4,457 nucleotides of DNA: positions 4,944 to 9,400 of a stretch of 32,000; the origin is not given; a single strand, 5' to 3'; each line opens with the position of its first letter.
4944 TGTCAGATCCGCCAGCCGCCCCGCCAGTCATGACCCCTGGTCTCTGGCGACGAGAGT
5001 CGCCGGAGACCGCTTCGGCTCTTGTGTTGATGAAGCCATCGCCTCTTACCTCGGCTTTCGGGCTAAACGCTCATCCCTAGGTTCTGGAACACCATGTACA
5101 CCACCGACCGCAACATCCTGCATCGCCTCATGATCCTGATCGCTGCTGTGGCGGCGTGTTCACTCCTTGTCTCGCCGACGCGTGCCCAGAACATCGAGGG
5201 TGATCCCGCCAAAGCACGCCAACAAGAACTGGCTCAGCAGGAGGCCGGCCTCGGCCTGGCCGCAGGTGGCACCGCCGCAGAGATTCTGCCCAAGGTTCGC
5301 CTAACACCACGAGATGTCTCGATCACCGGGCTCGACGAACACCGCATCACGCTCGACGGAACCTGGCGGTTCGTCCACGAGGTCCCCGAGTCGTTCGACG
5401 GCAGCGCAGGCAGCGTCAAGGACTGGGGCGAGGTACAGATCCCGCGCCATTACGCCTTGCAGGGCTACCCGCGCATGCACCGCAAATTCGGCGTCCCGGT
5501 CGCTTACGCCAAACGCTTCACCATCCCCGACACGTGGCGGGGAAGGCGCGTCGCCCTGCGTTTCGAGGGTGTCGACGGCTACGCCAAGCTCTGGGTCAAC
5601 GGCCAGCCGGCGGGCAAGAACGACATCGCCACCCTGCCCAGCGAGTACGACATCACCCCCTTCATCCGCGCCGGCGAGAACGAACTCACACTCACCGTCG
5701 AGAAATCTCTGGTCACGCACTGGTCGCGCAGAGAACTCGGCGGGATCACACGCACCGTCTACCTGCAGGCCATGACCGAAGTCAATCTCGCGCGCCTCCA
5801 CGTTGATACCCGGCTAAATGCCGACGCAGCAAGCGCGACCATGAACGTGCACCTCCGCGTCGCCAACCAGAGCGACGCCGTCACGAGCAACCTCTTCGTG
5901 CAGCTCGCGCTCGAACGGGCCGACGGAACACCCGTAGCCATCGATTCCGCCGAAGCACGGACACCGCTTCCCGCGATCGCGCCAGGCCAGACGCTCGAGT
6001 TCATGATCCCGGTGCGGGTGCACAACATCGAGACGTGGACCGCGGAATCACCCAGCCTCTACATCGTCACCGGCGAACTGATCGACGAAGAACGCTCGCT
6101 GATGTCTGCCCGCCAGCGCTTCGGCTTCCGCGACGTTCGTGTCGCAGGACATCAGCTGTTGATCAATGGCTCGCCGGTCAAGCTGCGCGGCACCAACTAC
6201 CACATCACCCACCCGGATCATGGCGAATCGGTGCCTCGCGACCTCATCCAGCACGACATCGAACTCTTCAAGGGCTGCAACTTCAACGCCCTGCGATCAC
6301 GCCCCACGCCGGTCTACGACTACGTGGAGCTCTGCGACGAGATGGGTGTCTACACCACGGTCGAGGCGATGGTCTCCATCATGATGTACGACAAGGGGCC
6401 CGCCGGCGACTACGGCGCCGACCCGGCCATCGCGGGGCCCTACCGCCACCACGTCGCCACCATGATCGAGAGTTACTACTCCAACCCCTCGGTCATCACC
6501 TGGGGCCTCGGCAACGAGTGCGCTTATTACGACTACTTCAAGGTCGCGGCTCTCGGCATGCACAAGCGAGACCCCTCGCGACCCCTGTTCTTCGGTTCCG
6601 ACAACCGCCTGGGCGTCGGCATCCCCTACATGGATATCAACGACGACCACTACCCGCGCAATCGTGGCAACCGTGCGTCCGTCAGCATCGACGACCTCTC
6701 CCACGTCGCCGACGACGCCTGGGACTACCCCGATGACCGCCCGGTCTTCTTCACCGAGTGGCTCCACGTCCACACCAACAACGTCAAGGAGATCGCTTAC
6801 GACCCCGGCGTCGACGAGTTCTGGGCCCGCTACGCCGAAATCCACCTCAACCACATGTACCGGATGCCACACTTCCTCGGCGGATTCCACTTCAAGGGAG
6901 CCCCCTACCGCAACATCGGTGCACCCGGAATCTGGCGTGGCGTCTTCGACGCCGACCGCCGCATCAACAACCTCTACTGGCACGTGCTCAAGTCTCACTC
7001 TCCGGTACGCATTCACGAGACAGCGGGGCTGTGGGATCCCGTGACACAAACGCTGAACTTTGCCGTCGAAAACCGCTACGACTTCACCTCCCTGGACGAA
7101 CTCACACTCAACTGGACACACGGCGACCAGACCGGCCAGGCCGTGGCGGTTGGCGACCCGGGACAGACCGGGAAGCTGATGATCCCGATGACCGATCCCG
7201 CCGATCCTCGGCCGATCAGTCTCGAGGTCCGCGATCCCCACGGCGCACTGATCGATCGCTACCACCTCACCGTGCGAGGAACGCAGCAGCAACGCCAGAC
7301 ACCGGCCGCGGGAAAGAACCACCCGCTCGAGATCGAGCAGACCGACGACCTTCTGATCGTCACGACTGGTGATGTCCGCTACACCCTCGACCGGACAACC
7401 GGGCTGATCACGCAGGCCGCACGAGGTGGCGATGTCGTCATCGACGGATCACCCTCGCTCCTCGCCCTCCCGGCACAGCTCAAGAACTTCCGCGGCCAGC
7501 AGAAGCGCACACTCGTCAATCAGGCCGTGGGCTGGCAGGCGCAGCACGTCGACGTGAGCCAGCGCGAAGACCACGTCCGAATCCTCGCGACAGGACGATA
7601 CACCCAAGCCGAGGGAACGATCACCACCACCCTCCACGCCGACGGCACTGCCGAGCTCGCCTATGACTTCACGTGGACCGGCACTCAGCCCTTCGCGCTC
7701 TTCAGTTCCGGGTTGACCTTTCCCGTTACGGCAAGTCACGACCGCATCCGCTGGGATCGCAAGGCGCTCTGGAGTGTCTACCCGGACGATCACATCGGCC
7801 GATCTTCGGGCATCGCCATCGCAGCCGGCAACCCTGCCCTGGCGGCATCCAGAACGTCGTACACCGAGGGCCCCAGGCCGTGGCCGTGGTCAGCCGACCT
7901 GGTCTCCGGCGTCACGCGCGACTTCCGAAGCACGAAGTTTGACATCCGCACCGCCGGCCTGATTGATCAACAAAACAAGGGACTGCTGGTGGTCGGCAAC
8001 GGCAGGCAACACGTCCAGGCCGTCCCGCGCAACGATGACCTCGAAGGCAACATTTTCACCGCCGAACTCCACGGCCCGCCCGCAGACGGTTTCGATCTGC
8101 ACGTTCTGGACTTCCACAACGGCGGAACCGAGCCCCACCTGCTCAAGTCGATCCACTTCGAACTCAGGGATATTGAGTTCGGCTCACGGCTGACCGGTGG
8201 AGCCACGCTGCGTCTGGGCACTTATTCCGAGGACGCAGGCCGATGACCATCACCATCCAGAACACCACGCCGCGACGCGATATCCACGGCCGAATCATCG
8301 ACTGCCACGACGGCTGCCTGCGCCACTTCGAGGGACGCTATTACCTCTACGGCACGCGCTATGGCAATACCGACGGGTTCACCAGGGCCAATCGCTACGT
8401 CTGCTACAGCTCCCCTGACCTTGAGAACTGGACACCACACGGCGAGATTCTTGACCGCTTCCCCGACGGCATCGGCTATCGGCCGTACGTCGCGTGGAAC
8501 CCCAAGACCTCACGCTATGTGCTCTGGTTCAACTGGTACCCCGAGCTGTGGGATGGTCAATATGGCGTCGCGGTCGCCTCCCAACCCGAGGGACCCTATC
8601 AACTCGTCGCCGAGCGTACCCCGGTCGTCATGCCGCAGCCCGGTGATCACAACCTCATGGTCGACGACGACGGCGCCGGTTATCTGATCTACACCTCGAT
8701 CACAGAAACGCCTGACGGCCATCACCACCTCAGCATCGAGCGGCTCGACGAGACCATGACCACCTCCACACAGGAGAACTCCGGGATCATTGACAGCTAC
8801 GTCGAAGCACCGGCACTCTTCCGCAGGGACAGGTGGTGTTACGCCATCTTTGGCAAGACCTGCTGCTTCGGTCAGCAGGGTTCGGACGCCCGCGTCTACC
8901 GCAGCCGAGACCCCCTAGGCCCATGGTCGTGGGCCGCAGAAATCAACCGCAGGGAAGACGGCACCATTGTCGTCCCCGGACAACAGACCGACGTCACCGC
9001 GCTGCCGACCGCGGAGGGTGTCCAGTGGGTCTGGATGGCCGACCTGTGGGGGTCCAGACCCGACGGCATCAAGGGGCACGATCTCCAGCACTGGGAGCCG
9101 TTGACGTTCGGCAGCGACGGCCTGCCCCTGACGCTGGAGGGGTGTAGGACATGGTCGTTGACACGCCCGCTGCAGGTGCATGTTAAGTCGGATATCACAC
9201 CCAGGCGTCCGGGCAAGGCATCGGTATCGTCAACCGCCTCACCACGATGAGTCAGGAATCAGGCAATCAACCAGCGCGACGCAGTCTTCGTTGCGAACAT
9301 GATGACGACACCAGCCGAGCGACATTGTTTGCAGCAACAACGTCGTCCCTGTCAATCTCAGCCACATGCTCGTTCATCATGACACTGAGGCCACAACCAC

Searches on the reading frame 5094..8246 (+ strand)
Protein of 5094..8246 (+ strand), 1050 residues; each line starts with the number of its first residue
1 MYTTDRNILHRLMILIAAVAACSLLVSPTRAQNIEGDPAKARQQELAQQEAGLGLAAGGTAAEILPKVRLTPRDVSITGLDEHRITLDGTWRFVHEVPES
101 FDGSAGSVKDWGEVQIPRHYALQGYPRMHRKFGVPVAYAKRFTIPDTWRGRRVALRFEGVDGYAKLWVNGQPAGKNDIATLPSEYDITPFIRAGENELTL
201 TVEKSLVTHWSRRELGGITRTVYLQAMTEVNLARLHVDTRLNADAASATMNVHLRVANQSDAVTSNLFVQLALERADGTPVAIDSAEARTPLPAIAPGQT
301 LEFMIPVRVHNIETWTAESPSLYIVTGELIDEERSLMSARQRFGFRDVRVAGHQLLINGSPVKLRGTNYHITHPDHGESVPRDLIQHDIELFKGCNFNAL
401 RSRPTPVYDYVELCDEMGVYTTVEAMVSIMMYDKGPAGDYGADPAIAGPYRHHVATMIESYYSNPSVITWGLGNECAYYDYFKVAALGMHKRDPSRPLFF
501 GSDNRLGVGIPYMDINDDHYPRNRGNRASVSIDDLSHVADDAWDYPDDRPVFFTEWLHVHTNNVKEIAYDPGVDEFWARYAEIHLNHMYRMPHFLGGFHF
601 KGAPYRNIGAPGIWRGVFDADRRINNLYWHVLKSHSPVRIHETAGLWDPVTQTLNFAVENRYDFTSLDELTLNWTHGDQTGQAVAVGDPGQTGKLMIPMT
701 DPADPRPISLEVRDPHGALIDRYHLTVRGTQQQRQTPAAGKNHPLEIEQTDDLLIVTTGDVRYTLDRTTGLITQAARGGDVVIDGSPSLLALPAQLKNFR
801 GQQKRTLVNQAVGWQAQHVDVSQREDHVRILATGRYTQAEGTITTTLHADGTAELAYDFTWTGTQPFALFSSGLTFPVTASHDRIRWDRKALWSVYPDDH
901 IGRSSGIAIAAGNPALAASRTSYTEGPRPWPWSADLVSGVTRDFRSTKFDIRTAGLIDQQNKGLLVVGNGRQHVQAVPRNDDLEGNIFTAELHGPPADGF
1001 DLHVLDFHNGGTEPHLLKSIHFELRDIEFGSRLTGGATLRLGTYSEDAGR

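Call 6: search_protein_families(library=pfam, proteins=[window:5094-8246:+], max_evalue=0.001)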
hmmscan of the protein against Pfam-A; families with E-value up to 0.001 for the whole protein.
window:5094-8246:+ (1050 aa): 5 families
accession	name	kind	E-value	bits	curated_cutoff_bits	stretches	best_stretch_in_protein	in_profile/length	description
PF02836.23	Glyco_hydro_2_C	-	4.1e-21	75.9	21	1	348-504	1-164/302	Glycosyl hydrolases family 2, TIM barrel domain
PF02837.24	Glyco_hydro_2_N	-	1.6e-18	67.6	28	1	87-208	4-134/169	Glycosyl hydrolases family 2, sugar binding domain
PF22666.2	Glyco_hydro_2_N2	-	1.3e-09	38.8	27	1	137-213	51-128/167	Glycosyl hydrolase 2 galactose-binding domain-like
PF16353.11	LacZ_4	-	1.8e-09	38.2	27.3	1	657-749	2-83/87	Beta-galactosidase, domain 4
PF00703.27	Glyco_hydro_2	-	3.6e-09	37.8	23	1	232-346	3-109/109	Glycosyl hydrolases family 2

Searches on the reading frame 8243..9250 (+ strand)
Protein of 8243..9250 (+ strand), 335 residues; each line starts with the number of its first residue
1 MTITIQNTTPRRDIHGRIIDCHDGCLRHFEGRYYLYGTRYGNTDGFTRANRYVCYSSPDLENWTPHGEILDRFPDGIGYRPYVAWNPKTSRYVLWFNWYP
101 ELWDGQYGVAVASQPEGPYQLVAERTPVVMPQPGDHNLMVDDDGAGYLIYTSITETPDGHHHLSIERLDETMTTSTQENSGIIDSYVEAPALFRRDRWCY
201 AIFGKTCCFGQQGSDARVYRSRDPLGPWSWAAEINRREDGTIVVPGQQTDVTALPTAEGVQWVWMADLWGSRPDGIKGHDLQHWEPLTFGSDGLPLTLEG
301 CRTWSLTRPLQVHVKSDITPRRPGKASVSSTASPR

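Call 6: search_protein_families(library=pfam, proteins=[window:8243-9250:+], max_evalue=0.001)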
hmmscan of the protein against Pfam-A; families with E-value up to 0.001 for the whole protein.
window:8243-9250:+ (335 aa): 1 family
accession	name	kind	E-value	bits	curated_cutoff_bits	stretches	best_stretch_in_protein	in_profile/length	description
PF04616.20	Glyco_hydro_43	-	5.2e-21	75.7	32.2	1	29-249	18-246/288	Glycosyl hydrolases family 43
